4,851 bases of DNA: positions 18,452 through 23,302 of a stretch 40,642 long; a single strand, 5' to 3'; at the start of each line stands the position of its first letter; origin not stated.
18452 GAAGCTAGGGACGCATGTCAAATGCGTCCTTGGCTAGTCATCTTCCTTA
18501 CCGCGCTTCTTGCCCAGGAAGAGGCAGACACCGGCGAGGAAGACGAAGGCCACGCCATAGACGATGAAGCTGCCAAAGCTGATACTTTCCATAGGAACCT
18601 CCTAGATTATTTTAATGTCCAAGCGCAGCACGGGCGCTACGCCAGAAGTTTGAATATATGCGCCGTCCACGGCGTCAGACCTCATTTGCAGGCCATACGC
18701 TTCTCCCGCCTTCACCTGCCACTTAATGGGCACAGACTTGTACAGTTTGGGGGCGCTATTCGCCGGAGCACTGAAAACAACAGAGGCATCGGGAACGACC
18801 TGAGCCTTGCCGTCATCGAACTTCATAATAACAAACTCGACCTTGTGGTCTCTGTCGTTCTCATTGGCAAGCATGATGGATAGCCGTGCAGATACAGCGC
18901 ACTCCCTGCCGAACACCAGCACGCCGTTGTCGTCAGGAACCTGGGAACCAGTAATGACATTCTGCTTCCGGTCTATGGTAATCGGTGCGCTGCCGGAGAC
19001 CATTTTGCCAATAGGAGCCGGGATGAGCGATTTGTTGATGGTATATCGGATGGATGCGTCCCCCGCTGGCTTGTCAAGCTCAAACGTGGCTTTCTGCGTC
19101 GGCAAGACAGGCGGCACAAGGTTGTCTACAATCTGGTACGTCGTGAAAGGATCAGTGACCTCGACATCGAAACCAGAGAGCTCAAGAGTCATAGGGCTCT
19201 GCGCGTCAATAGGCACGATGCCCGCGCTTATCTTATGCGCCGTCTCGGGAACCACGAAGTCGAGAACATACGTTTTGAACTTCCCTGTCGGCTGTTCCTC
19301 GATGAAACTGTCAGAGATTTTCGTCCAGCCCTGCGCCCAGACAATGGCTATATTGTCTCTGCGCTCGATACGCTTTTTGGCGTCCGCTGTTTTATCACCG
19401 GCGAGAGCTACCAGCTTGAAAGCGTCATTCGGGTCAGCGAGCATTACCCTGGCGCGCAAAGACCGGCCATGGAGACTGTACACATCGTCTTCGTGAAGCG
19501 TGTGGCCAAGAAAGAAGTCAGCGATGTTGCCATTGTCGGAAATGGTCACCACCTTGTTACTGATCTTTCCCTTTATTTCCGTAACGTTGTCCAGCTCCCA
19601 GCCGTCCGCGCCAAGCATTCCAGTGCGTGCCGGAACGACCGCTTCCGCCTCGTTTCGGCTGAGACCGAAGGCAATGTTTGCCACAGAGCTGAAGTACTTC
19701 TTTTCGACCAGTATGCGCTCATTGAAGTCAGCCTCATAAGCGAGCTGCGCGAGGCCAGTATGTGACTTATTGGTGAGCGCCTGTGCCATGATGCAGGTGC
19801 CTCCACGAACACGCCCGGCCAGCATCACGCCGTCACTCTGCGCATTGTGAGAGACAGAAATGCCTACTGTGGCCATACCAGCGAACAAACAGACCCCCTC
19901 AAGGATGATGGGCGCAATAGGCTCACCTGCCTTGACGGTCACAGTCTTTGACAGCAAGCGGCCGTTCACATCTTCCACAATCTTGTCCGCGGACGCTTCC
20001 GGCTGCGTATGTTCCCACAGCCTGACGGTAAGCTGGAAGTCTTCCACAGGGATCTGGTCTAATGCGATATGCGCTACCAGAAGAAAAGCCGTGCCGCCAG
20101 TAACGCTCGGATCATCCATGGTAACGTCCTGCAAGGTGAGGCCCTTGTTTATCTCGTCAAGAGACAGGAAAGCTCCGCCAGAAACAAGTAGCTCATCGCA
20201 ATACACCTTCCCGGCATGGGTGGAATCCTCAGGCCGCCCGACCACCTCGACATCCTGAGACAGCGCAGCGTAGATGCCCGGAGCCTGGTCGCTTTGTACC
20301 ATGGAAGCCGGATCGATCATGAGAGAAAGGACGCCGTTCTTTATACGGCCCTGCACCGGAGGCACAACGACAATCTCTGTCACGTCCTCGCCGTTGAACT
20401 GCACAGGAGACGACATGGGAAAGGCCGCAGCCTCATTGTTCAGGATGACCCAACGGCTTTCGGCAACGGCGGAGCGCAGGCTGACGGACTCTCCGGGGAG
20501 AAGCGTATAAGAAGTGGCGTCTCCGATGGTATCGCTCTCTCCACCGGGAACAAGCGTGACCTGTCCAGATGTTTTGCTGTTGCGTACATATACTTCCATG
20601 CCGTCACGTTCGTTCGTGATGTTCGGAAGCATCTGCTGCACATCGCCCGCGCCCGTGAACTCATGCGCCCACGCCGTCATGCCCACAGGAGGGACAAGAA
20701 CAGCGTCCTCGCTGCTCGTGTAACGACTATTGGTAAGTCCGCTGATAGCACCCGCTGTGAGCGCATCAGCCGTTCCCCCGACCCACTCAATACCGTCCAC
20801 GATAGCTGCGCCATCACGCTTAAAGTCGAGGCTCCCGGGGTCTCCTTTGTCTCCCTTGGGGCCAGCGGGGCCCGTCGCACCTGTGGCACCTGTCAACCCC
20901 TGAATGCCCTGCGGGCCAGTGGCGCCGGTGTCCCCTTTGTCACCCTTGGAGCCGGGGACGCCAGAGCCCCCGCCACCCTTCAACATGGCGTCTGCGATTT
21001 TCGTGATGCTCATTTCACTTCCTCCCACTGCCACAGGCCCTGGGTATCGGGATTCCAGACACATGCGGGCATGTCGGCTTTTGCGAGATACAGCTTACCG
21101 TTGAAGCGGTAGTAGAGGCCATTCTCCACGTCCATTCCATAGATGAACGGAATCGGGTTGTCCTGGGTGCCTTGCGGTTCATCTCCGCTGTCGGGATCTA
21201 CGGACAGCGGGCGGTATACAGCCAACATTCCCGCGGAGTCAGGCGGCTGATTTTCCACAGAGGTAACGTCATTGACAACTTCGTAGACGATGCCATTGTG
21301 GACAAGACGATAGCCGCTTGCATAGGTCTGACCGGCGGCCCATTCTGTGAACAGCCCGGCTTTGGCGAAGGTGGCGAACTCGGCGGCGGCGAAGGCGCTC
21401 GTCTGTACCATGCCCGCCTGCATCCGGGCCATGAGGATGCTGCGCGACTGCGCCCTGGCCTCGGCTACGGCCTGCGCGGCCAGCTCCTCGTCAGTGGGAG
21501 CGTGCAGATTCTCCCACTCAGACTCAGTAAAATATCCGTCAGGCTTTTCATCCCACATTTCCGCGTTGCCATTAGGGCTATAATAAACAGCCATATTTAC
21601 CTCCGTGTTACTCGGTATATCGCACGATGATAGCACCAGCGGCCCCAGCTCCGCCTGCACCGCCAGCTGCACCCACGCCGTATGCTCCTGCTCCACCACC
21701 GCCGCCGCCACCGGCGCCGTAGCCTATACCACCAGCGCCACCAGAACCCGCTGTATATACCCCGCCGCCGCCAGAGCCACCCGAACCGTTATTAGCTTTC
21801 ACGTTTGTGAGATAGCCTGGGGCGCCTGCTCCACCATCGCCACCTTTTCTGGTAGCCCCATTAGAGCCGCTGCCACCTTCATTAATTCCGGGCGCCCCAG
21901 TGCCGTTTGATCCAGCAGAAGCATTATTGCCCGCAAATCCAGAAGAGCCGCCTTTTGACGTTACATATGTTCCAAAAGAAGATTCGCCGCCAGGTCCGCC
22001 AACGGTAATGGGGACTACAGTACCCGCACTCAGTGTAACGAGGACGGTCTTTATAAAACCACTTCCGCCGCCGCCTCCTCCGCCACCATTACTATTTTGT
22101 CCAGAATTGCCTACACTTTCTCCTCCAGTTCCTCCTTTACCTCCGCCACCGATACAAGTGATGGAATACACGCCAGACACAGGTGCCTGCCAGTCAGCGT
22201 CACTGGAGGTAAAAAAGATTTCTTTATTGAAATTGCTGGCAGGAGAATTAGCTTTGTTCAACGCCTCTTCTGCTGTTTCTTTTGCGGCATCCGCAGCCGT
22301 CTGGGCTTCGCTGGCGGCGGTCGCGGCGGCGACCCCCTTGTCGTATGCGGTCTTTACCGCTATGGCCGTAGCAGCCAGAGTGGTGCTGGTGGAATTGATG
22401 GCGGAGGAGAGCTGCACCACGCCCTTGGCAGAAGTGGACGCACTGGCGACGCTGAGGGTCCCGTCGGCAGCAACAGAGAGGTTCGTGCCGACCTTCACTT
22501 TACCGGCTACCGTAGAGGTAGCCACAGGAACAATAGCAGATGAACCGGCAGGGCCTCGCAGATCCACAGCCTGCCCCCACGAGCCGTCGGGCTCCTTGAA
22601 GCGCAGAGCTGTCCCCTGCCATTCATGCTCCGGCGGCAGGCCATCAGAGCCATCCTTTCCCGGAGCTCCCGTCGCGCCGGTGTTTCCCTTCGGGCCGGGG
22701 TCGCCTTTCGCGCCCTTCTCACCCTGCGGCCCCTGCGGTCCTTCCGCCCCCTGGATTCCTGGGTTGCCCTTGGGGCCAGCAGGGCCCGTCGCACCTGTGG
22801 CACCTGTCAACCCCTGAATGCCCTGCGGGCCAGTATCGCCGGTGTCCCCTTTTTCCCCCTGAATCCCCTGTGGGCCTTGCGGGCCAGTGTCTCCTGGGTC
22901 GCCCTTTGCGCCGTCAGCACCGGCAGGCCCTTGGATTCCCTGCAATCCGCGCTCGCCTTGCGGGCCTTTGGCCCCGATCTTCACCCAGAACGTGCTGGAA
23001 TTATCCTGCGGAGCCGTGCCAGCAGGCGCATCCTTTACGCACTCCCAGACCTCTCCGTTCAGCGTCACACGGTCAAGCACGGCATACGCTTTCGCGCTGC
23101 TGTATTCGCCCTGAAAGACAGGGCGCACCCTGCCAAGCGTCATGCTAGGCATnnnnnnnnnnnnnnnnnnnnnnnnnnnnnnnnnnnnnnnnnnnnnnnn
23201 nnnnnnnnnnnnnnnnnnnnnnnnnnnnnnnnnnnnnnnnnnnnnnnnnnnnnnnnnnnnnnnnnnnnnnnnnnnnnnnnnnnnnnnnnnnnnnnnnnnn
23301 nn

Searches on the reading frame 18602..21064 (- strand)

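Call 48: search_protein_families(library=phrogs, proteins=[window:18602-21064:-], max_evalue=0.00001)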
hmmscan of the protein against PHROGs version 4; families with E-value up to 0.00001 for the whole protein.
window:18602-21064:- (820 aa): 9 families
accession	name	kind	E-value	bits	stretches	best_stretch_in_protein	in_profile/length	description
phrog_10818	-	unknown function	4.6e-109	367.1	1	257-814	817-1388/1496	-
phrog_819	-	tail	6.6e-11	42.1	1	34-77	635-682/1024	tail protein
phrog_5073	-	tail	1.8e-10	41.5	1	32-78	288-364/519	tail fiber protein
phrog_1658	-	unknown function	1.4e-09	39.1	1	32-79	40-90/239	-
phrog_6320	-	tail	5.2e-09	36.4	1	31-77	118-164/745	tail fiber protein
phrog_366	-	tail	5.9e-08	33.6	1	32-79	324-371/474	tail fiber protein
phrog_8745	-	tail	5.4e-07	28.3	1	32-110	1440-1516/1803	tail fiber protein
phrog_10972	-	tail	2.4e-06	28.3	1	32-80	157-199/343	tail fiber protein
phrog_3890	-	tail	5.7e-06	23.9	1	34-75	1901-1945/3453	straight fibre tail protein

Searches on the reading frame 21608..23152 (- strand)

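Call 48: search_protein_families(library=phrogs, proteins=[window:21608-23152:-], max_evalue=0.00001)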
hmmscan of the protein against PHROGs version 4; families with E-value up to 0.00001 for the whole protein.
window:21608-23152:- (514 aa): 33 families (the best 25 are shown)
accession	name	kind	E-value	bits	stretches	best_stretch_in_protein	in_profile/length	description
phrog_5073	-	tail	4.3e-44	152.4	1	6-291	207-473/519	tail fiber protein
phrog_6320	-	tail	1.2e-29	104.7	1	60-342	83-394/745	tail fiber protein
phrog_819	-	tail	2.9e-27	96.3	1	59-203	501-633/1024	tail protein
phrog_8745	-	tail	1e-18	67.1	1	59-230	1382-1552/1803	tail fiber protein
phrog_29268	-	unknown function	6e-17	62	1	13-169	360-521/653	-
phrog_1806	-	tail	8.9e-16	59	1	53-171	102-227/276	collagen like minor tail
phrog_30509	-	tail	7.3e-14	52.5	2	58-129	43-114/254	collagen like minor tail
phrog_17587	-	tail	1.1e-13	51.5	2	92-162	350-420/641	tail fiber protein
phrog_3420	-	unknown function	9.4e-13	47.6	1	60-171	207-319/929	-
phrog_381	-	tail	7.5e-12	46.3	1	238-316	171-247/566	tail fiber protein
phrog_1658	-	unknown function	2e-11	45.1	2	111-181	46-116/239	-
phrog_366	-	tail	2e-11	45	1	58-129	310-384/474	tail fiber protein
phrog_10972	-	tail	5e-11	43.7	1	61-96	155-190/343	tail fiber protein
phrog_28263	-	tail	9.3e-11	40.7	1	40-172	614-749/1400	tail fiber protein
phrog_38806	-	unknown function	2.3e-09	38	1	98-178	66-146/285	-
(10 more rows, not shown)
